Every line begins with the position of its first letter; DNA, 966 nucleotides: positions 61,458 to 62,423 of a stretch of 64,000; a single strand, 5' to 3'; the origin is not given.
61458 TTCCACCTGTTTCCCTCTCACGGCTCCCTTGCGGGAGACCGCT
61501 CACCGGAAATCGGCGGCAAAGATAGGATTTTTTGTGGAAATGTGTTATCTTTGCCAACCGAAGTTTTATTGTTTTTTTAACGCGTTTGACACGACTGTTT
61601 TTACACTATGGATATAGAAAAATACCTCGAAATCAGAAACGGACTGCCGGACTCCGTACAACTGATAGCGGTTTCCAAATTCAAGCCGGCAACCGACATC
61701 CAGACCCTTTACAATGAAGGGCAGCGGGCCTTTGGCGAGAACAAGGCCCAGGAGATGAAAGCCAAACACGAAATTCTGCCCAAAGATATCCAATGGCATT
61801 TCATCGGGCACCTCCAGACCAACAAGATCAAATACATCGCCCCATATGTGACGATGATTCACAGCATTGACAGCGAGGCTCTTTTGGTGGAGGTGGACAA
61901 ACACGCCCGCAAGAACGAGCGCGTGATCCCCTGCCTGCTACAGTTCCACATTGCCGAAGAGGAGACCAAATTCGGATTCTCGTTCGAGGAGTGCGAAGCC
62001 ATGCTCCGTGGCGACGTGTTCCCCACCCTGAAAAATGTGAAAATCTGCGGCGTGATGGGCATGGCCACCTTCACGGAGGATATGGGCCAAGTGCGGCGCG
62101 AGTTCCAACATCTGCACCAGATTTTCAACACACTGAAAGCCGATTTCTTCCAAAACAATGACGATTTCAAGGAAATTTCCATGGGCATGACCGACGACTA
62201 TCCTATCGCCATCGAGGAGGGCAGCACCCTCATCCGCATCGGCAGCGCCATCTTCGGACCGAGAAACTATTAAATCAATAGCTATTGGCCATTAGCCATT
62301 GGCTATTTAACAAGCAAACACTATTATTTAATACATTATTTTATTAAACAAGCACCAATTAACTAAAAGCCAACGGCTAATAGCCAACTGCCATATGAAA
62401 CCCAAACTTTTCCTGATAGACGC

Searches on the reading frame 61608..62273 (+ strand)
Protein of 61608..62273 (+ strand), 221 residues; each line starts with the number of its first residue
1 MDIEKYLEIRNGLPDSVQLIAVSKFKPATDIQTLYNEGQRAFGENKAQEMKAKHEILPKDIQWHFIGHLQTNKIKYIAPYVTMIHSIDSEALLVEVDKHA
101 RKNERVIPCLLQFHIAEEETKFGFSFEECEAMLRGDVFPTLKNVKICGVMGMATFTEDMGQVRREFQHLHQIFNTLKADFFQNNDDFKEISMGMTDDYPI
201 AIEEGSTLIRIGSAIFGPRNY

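Call 50: search_protein_families(library=ncbifam, proteins=[window:61608-62273:+], max_evalue=0.001)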
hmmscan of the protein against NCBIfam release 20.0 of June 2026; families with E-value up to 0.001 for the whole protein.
window:61608-62273:+ (221 aa): 1 family
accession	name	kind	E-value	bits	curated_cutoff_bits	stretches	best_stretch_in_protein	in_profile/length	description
TIGR00044.1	TIGR00044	hypoth_equivalog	4.7e-55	186.7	106.25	1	11-219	23-229/229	YggS family pyridoxal phosphate-dependent enzyme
